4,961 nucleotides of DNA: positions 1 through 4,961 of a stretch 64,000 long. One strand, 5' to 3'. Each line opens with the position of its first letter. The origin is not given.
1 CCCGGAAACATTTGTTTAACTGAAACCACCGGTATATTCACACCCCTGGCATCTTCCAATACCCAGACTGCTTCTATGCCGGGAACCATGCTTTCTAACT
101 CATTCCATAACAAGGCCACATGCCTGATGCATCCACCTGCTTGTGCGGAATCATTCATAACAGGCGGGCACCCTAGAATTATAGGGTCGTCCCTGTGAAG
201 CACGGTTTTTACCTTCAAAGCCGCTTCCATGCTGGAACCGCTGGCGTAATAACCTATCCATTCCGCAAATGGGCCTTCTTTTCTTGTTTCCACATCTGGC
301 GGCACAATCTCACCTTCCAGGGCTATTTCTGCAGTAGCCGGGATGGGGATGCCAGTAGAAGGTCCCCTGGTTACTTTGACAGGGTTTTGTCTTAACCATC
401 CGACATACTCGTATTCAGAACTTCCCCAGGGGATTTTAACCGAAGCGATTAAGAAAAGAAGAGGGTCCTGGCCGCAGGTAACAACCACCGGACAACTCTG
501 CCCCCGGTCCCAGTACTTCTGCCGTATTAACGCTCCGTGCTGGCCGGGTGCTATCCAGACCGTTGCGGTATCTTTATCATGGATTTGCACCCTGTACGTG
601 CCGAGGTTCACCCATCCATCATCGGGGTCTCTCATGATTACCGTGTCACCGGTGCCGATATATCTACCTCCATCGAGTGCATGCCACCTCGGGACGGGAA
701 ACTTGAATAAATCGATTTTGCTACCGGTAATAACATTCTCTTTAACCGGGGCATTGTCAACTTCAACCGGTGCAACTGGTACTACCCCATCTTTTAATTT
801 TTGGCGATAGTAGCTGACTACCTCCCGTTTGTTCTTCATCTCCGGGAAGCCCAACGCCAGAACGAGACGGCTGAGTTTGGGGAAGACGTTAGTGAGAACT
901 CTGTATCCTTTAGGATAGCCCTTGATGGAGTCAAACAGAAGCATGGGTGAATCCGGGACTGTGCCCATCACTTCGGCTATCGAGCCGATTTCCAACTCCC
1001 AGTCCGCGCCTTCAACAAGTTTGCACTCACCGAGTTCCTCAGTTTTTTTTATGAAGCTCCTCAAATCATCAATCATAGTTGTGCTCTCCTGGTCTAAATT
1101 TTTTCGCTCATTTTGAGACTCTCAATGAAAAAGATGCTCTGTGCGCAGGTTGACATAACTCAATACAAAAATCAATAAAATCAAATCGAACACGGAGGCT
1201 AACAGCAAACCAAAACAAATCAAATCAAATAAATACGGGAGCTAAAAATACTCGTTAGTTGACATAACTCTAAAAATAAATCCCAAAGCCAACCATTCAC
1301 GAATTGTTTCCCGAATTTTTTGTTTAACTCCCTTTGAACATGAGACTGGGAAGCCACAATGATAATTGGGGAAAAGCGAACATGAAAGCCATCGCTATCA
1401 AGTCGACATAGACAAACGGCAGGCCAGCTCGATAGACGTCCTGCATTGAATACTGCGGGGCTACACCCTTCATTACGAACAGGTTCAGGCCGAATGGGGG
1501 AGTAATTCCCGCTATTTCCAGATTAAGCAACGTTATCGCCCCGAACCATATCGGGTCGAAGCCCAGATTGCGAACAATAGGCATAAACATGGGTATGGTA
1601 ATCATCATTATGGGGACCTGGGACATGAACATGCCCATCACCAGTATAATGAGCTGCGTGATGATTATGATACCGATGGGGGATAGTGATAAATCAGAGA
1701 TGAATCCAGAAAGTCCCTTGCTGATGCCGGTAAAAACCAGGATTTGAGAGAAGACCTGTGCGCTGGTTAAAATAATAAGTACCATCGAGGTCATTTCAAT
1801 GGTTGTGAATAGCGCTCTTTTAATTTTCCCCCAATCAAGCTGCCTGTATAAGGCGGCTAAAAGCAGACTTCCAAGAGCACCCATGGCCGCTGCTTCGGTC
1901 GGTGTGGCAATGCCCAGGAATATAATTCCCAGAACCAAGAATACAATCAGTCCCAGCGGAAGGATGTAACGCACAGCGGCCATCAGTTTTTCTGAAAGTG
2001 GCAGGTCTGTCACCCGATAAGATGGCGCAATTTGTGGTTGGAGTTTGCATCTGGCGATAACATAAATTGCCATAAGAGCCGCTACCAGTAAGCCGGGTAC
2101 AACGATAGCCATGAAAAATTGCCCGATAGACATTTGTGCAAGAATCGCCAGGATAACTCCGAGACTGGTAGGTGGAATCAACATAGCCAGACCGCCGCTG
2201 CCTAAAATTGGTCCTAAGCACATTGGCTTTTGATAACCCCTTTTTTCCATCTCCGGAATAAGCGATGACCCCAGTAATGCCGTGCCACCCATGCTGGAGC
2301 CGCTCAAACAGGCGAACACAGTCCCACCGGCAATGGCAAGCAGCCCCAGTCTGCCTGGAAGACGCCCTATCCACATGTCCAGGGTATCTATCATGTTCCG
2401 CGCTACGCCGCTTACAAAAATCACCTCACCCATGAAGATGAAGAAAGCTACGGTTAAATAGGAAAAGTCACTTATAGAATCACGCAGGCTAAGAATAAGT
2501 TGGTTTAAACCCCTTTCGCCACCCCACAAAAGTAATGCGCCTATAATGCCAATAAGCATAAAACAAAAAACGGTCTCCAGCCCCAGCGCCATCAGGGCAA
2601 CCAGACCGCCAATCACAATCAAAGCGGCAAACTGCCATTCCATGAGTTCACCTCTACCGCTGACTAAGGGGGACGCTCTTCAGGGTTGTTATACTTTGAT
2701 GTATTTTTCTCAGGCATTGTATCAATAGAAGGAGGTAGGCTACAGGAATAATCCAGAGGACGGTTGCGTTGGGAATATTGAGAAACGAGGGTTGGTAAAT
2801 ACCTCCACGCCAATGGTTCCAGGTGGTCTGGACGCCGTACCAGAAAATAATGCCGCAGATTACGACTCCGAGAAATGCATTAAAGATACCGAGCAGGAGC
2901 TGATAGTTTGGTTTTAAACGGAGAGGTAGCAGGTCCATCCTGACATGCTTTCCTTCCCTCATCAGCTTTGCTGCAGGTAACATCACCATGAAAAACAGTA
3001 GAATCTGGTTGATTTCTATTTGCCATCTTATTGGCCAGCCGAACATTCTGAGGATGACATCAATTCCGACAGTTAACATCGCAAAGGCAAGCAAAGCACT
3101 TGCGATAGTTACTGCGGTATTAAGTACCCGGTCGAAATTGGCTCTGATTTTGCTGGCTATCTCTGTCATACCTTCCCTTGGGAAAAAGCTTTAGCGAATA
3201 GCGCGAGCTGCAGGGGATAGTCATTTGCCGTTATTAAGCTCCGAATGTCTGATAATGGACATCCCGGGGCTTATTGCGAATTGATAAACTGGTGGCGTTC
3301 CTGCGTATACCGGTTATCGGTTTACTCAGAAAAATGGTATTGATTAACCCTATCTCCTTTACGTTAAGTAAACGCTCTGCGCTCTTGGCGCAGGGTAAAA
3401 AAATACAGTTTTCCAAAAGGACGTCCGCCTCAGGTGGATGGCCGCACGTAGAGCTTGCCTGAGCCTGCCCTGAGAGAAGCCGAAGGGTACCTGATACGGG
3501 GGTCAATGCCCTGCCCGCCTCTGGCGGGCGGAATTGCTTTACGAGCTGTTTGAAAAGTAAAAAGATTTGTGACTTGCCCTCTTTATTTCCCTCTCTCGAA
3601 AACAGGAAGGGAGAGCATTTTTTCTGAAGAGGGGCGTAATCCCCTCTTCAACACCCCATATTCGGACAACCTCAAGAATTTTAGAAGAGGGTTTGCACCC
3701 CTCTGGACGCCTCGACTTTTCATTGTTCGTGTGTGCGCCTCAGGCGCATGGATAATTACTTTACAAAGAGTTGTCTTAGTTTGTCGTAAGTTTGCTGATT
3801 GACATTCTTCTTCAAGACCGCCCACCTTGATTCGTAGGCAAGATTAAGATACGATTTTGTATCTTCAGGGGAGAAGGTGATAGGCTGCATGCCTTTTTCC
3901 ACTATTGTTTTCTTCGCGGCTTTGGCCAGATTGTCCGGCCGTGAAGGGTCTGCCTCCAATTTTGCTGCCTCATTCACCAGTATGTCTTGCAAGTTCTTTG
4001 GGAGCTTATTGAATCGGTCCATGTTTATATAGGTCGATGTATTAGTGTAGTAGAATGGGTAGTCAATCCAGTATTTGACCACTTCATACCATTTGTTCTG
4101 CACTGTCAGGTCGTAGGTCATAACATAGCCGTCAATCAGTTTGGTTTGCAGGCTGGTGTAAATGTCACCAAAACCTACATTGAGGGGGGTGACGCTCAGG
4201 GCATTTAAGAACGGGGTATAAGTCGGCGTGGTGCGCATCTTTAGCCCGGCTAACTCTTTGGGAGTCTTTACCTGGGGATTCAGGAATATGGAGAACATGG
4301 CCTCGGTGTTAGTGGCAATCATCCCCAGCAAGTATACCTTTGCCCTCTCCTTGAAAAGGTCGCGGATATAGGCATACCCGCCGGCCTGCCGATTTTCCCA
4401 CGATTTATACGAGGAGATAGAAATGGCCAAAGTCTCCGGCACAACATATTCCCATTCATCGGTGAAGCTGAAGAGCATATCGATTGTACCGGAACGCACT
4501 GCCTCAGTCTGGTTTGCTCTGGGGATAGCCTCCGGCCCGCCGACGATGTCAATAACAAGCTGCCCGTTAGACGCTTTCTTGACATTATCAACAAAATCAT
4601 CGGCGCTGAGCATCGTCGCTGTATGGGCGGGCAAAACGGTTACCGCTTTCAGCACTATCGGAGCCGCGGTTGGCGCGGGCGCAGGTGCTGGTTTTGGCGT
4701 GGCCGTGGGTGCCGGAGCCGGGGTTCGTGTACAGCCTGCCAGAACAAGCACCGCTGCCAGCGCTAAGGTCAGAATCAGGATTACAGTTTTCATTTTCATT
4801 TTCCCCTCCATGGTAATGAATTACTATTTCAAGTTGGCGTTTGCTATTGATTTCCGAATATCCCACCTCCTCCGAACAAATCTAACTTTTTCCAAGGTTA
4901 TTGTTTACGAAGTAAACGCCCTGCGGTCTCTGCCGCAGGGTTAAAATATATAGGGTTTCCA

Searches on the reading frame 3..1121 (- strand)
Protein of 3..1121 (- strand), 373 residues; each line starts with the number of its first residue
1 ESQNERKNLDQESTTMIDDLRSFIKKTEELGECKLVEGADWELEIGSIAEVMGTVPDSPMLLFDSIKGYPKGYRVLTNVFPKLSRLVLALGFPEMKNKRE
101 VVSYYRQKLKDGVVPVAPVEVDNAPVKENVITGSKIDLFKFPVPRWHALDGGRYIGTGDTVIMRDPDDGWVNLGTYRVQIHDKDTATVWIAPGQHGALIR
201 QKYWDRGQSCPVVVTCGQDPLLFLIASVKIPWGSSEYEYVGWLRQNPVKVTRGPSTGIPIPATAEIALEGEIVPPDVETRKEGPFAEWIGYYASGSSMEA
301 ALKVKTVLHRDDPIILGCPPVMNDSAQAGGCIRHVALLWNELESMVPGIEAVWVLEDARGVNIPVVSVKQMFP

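Call 84: search_protein_families(library=ncbifam, max_evalue=1e-20, proteins=[window:3-1121:-])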
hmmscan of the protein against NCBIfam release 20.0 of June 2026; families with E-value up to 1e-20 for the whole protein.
window:3-1121:- (373 aa): 7 families
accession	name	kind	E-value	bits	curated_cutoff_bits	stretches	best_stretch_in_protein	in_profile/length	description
TIGR02724.1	phenyl_P_beta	equivalog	1.1e-67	228.5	468.95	1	19-373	2-356/472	phenylphosphate carboxylase subunit beta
NF041204.1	VdcC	exception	1.3e-57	195.3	650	1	18-369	2-351/467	non-oxidative hydroxyarylic acid decarboxylases subunit C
TIGR00148.1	TIGR00148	subfamily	1.4e-55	188.7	244.85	1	20-369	1-352/438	UbiD family decarboxylase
NF041219.1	BagN_FevL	exception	2.9e-47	161.3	1000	1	11-315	11-320/502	bagremycin/ferroverdin biosynthesis UbiD family decarboxylase BagN/FevL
TIGR03701.1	mena_SCO4490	equivalog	2.4e-42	145.2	495.9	1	23-372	2-359/433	menaquinone biosynthesis decarboxylase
TIGR02723.1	phenyl_P_alpha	equivalog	1.9e-37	129.1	564.6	1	21-315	11-301/485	phenylphosphate carboxylase subunit alpha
NF008175.0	PRK10922.1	equivalog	3.1e-30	105.2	788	1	17-314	6-316/497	4-hydroxy-3-polyprenylbenzoate decarboxylase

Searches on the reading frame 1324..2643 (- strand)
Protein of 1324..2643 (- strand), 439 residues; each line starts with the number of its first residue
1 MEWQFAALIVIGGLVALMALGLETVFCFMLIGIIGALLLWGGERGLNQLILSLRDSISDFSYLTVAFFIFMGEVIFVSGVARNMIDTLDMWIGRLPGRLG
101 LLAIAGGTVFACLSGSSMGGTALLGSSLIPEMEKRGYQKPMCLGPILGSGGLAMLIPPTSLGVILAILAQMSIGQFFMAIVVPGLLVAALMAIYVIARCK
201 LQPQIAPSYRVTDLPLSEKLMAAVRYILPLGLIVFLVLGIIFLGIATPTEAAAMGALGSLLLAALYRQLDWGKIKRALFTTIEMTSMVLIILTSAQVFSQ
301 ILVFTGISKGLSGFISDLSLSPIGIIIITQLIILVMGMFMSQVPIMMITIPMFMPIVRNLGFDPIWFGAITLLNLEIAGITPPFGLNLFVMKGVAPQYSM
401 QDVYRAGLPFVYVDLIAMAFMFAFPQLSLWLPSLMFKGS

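Call 89: search_protein_families(library=pfam, max_evalue=0.01, proteins=[window:1324-2643:-])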
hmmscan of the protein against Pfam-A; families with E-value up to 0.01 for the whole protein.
window:1324-2643:- (439 aa): 2 families
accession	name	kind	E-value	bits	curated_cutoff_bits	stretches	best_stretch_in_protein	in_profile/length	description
PF06808.19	DctM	-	1.2e-82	278.4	23.8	1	12-427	2-413/413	Tripartite ATP-independent periplasmic transporter, DctM component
PF03600.22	CitMHS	-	1.3e-05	24.9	31.9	1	6-368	14-332/336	Citrate transporter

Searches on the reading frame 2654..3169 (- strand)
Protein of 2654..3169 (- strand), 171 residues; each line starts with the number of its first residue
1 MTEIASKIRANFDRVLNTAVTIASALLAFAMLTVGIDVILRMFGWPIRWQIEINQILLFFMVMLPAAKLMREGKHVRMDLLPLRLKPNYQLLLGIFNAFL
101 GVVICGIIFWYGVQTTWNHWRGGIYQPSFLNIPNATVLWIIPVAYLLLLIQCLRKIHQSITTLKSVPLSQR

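Call 89: search_protein_families(library=pfam, max_evalue=0.01, proteins=[window:2654-3169:-])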
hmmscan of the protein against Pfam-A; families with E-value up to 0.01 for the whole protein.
window:2654-3169:- (171 aa): 2 families
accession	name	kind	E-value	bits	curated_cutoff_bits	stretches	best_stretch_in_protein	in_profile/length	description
PF04290.18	DctQ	-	1.2e-20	74.2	28.3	1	31-160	2-130/132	Tripartite ATP-independent periplasmic transporters, DctQ component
PF04120.17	Iron_permease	-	0.0096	16.2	25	1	14-81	6-76/128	Low affinity iron permease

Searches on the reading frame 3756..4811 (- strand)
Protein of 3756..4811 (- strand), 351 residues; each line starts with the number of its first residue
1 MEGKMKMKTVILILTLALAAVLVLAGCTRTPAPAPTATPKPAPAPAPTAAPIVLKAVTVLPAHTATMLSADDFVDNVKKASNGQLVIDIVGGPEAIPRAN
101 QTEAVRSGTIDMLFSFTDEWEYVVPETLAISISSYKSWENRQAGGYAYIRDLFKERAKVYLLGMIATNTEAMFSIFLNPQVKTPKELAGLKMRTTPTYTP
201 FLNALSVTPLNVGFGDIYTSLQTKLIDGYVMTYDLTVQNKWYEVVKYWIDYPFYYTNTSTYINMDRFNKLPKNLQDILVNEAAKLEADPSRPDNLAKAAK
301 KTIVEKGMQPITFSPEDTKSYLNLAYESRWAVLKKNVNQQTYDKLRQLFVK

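Call 89: search_protein_families(library=pfam, max_evalue=0.01, proteins=[window:3756-4811:-])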
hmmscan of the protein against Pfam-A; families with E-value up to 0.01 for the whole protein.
window:3756-4811:- (351 aa): 1 family
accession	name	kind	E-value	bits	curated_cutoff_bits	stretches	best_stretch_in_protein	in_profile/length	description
PF03480.18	DctP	-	5.4e-30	105.1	23.4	1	58-320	3-270/286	Bacterial extracellular solute-binding protein, family 7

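Call 94: search_solved_structures(query=window:3756-4811:-, max_evalue=0.00001)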
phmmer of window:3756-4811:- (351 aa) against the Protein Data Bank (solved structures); distinct sequences matched with E-value up to 0.00001: 48.
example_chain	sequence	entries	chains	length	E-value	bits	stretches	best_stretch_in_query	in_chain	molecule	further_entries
4mnc_A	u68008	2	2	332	5.2e-28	101.6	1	49-336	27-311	TRAP dicarboxylate transporter-DctP subunit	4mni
2hpg_A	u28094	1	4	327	7.7e-18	68.2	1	176-328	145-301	ABC transporter, periplasmic substrate-binding protein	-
8t9t_A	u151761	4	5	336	7.5e-16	61.7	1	57-320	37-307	Isethionate-binding periplasmic protein DctP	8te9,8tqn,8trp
4o94_A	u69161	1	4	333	1.3e-12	51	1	50-339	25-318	TRAP dicarboxylate transporter DctP subunit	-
9bh3_A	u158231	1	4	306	2.6e-11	46.7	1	69-287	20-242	DctP family TRAP transporter solute-binding subunit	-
9bhf_A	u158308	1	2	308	2.7e-11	46.7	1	69-287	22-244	DctP family TRAP transporter solute-binding subunit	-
4mnp_A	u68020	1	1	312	1.4e-10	44.3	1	69-288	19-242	N-acetylneuraminate-binding protein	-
4pfr_A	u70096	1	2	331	3.4e-10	43.1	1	65-319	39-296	TRAP dicarboxylate transporter, DctP subunit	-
2hzk_A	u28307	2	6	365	5.7e-10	42.3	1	34-326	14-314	TRAP-T family sorbitol/mannitol transporter, periplasmic binding protein, SmoM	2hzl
2xxk_A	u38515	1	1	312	8e-10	41.8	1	69-284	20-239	SIALIC ACID-BINDING PERIPLASMIC PROTEIN SIAP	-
2cex_A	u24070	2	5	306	8.7e-10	41.7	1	69-284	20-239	PROTEIN HI0146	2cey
2wyk_A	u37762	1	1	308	8.9e-10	41.7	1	69-284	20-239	SIALIC ACID-BINDING PERIPLASMIC PROTEIN SIAP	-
2v4c_A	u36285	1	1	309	9e-10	41.7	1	69-284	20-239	SIALIC ACID-BINDING PERIPLASMIC PROTEIN SIAP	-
3b50_A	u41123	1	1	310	9.1e-10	41.7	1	69-284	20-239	Sialic acid-binding periplasmic protein siaP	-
2xwv_A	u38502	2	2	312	9.3e-10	41.6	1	69-284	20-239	SIALIC ACID-BINDING PERIPLASMIC PROTEIN SIAP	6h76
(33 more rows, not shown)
